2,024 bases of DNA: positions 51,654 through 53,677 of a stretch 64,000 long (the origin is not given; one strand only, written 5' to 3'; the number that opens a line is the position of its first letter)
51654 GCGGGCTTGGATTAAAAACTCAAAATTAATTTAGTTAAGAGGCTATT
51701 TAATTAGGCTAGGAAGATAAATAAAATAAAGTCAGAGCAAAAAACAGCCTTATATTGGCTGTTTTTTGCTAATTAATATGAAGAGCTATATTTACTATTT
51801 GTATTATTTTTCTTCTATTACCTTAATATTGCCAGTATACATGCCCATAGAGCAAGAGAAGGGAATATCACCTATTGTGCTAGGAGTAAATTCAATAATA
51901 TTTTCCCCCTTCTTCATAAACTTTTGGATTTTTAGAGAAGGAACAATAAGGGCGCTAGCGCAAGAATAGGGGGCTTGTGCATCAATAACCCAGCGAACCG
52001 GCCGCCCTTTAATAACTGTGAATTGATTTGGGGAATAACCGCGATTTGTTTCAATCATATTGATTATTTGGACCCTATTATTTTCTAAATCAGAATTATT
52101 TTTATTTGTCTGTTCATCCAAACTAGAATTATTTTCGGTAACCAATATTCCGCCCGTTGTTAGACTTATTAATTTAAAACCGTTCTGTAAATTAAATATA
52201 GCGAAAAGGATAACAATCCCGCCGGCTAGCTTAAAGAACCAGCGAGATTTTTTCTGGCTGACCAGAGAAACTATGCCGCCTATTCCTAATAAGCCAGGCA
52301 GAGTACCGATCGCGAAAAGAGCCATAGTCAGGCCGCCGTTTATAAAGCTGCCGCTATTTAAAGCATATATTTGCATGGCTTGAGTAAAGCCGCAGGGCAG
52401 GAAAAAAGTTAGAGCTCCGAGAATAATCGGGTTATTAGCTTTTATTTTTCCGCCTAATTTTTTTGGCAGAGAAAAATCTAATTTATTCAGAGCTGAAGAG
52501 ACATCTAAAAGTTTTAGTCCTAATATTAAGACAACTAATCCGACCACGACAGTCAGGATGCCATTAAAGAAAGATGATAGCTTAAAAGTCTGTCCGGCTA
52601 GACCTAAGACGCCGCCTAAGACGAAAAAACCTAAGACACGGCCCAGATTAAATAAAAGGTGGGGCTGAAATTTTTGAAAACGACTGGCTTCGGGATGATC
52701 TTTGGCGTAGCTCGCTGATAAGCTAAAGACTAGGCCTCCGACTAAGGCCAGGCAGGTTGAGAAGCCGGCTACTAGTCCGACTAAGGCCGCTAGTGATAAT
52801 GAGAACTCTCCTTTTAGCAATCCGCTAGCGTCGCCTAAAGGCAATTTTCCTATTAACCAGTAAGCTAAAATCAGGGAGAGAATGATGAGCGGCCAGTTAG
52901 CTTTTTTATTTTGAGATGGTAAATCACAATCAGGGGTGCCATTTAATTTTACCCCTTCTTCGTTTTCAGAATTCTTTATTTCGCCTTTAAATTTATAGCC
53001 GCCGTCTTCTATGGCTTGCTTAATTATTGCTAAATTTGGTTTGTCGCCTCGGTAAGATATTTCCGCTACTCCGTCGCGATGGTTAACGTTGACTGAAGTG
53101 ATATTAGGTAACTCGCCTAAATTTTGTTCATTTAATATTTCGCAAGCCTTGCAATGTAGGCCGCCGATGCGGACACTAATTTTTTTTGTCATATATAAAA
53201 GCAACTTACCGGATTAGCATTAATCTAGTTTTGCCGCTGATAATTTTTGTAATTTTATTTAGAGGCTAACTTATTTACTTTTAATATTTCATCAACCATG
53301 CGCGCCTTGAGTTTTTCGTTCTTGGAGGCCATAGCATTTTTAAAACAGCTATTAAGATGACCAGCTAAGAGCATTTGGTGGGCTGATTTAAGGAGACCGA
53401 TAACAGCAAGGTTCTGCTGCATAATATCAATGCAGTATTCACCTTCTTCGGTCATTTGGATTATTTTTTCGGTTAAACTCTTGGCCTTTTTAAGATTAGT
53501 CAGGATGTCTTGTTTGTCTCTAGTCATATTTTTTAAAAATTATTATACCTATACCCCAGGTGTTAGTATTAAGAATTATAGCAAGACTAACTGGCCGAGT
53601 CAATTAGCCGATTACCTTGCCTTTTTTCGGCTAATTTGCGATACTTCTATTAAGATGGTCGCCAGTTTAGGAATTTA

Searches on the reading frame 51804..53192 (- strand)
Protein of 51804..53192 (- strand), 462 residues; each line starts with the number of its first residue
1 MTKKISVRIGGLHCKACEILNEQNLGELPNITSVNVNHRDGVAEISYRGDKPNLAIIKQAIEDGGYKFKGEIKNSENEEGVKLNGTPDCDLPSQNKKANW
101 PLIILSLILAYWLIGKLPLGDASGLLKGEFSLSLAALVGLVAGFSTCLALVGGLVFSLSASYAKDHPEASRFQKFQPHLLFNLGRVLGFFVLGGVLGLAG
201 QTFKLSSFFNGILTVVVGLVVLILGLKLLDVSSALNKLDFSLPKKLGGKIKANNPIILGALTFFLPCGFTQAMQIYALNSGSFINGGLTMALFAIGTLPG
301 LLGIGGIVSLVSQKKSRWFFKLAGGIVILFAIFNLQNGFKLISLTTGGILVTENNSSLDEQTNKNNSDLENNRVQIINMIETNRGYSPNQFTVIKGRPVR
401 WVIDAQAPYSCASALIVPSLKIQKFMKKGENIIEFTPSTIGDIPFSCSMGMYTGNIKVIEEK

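Call 3: search_protein_families(library=pfam, proteins=[window:51804-53192:-], max_evalue=0.01)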
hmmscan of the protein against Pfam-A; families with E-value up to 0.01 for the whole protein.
window:51804-53192:- (462 aa): 3 families
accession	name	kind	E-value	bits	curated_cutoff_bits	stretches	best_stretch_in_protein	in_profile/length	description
PF13386.12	DsbD_2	-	5.8e-34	118.2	24.9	1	135-332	2-198/199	Cytochrome C biogenesis protein transmembrane region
PF00403.32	HMA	-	1.9e-07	31.8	24.8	1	7-67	2-62/62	Heavy-metal-associated domain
PF13473.12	Cupredoxin_1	-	4.3e-06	27.1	27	1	372-456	18-102/104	Cupredoxin-like domain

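Call 4: search_protein_families(library=ncbifam, proteins=[window:51804-53192:-], max_evalue=0.01)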
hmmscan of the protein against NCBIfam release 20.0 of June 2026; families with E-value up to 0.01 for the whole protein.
window:51804-53192:- (462 aa): 9 families
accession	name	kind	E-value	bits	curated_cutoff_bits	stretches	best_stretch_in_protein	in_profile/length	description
NF033795.1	chaper_CopZ_Bs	exception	8.5e-08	32.3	91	1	7-67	4-64/66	copper chaperone CopZ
NF033556.1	MerTP_fusion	equivalog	1.3e-07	31.4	180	1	3-68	120-185/186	mercuric transport protein MerTP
TIGR02052.1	MerP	equivalog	8.2e-05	23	92.55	1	2-66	22-86/92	mercury resistance system periplasmic binding protein MerP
NF033794.2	chaper_CopZ_Eh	exception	9.3e-05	22.5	95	1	4-67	1-64/68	copper chaperone CopZ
TIGR00003.1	TIGR00003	subfamily_domain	0.00013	22.1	62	1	4-67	1-64/66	copper ion binding protein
NF040495.1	tranport_ArsG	equivalog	0.00015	21.3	200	1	170-273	40-147/225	aromatic aminobenezylarsenical efflux permease ArsG family transporter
NF041115.1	UxxU_metal_bind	equivalog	0.00035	20.7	95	1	2-66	3-67/74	metal-binding (seleno)protein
NF047957.1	CopZ_AFE_1862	equivalog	0.00039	20.8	85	1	6-67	2-60/62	CopZ family metallochaperone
NF010311.1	PRK13748.1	subfamily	0.0082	15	600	0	7-83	3-78/560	mercury(II) reductase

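Call 13: find_homologous_proteins(query=window:51804-53192:-)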
Query window:51804-53192:- (462 aa): 4248 proteins with E <= 0.001 among 8000 candidates; the best 120 are listed.
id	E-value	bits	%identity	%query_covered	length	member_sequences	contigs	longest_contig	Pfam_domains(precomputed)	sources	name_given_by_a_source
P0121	0.0e+0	1017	100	100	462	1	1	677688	PF00403.33,PF13473.13,PF13386.13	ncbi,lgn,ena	-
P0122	1.1e-219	748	74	98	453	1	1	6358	PF00403.33,PF13473.13,PF13386.13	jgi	jgi:sulfite exporter TauE/SafE/copper chaperone CopZ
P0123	1.7e-177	609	60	100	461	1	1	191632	PF00403.33,PF13473.13,PF13386.13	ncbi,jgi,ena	ncbi:MAG: sulfite exporter TauE/SafE family protein [Patescibacteria group bacterium]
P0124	1.6e-176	606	62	100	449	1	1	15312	PF00403.33,PF13473.13,PF13386.13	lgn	-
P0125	2.2e-172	592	58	100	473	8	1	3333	PF00403.33,PF13473.13,PF13386.13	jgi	-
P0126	2.4e-171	589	60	100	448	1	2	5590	PF00403.33,PF13473.13,PF13386.13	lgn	-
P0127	1.9e-170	586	58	100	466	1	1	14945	PF00403.33,PF13473.13,PF13386.13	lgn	-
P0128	1.2e-167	576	59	100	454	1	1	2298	PF00403.33,PF13473.13,PF13386.13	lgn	-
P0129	8.4e-166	570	59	99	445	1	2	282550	PF00403.33,PF13473.13,PF13386.13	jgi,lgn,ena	-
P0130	9.2e-165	567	59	100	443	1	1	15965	PF13473.13,PF13386.13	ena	-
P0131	2.2e-163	562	58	100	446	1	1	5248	PF00403.33,PF13473.13,PF13386.13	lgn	-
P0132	7.9e-163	560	57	100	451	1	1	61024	PF00403.33,PF13473.13,PF13386.13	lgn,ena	-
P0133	1.5e-162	560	58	100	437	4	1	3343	PF13473.13,PF13386.13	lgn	-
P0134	3.1e-162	559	58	100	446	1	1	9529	PF00403.33,PF13473.13,PF13386.13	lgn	-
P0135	6.2e-162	558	56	100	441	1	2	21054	PF00403.33,PF13473.13,PF13386.13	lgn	-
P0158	7.1e-156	538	55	99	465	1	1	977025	PF00403.33,PF13473.13,PF13386.13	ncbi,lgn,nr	ncbi:MAG: sulfite exporter TauE/SafE family protein [Candidatus Falkowbacteria bacterium]|nr:MAG: su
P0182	4.7e-150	518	54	99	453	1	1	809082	PF00403.33,PF13473.13,PF13386.13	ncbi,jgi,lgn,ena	ncbi:MAG: sulfite exporter TauE/SafE family protein [Patescibacteria group bacterium]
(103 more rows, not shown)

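Call 21: find_encoding_contigs(protein=P0158, flank=6000, max_places=1)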
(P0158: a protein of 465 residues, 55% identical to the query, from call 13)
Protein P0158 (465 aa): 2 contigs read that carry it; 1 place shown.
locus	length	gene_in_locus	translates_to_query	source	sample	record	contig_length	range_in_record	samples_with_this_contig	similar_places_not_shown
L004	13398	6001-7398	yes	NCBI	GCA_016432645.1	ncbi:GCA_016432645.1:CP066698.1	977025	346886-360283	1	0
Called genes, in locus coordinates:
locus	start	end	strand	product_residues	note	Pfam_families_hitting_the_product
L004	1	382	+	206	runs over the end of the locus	PF01351:RNase_HII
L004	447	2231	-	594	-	PF00009:GTP_EFTU, PF01926:MMR_HSR1, PF22042:EF-G_D2, PF03144:GTP_EFTU_D2, PF00679:EFG_C, PF21018:BipA_C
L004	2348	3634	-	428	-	PF13393:tRNA-synt_His, PF00587:tRNA-synt_2b (weak), PF03129:HGTP_anticodon (weak)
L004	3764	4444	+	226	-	PF00072:Response_reg, PF00486:Trans_reg_C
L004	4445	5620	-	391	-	PF05496:RuvB_N, PF00004:AAA, PF07728:AAA_5 (faint), PF13173:AAA_14 (weak), PF16193:AAA_assoc_2, PF12002:MgsA_C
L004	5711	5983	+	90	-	PF02583:Trns_repr_metal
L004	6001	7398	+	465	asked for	PF00403:HMA, PF13386:DsbD_2, PF13473:Cupredoxin_1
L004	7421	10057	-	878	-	PF00690:Cation_ATPase_N, PF00122:E1-E2_ATPase, PF00702:Hydrolase, PF13246:Cation_ATPase, PF12710:HAD (faint), PF08282:Hydrolase_3 (weak), PF00689:Cation_ATPase_C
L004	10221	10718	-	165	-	-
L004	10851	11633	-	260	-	-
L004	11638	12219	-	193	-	PF04542:Sigma70_r2, PF08281:Sigma70_r4_2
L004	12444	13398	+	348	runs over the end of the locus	-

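Call 22: find_encoding_contigs(protein=P0182, flank=6000, max_places=1)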
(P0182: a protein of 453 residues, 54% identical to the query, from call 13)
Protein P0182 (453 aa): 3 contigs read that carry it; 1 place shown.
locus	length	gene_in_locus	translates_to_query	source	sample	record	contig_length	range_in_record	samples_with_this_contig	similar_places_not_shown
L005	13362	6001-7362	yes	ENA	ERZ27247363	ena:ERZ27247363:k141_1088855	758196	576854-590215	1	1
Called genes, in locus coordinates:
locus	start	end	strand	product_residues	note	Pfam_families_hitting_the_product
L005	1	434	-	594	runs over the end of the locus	PF00009:GTP_EFTU, PF01926:MMR_HSR1 (weak), PF02421:FeoB_N (faint), PF22042:EF-G_D2, PF03144:GTP_EFTU_D2, PF00679:EFG_C, PF21018:BipA_C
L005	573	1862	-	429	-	PF13393:tRNA-synt_His, PF00587:tRNA-synt_2b (weak), PF03129:HGTP_anticodon (weak)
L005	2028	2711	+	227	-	PF00072:Response_reg, PF00486:Trans_reg_C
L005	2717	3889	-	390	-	PF05496:RuvB_N, PF00004:AAA, PF07728:AAA_5 (weak), PF13173:AAA_14 (weak), PF16193:AAA_assoc_2, PF12002:MgsA_C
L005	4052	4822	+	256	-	-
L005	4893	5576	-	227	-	PF07853:DUF1648, PF13630:SdpI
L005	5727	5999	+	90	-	PF02583:Trns_repr_metal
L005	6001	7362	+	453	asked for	PF00403:HMA, PF13386:DsbD_2, PF13473:Cupredoxin_1 (weak)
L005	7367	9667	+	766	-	PF00403:HMA, PF00122:E1-E2_ATPase, PF00702:Hydrolase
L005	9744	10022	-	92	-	-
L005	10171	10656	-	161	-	PF03073:TspO_MBR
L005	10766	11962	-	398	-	PF12704:MacB_PCD, PF02687:FtsX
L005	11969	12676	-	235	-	PF00005:ABC_tran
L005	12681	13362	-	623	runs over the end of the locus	PF25967:RND-MFP_C (faint), PF00364:Biotin_lipoyl (faint), PF25917:BSH_RND (faint), PF25954:Beta-barrel_RND_2 (weak), PF25990:Beta-barrel_YknX, PF26002:Beta-barrel_AprE, PF25975:CzcB_C (weak)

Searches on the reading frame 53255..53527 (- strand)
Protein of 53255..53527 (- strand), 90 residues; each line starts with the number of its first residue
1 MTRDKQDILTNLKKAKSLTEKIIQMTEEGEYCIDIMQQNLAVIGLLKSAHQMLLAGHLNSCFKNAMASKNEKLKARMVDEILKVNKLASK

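Call 3: search_protein_families(library=pfam, proteins=[window:53255-53527:-], max_evalue=0.01)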
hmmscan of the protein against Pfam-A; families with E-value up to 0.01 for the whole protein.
window:53255-53527:- (90 aa): 1 family
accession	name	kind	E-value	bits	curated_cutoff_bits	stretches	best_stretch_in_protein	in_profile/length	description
PF02583.22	Trns_repr_metal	-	3e-16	60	22.8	1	4-84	1-75/78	Metal-sensitive transcriptional repressor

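Call 4: search_protein_families(library=ncbifam, proteins=[window:53255-53527:-], max_evalue=0.01)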
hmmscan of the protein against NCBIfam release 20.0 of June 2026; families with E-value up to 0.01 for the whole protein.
window:53255-53527:- (90 aa): 3 families
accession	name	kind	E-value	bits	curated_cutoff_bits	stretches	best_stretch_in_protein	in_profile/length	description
NF052430.1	repress_RicR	exception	2.6e-09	37.6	175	1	4-79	7-82/93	copper-sensing transcriptional repressor RicR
NF008464.0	PRK11352.1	equivalog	0.00013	22.3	133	1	3-84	6-85/91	formaldehyde-responsive transcriptional repressor FrmR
NF011613.0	PRK15039.1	equivalog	0.0023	18.6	138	1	2-84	5-84/90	Ni(II)/Co(II)-binding transcriptional repressor RcnR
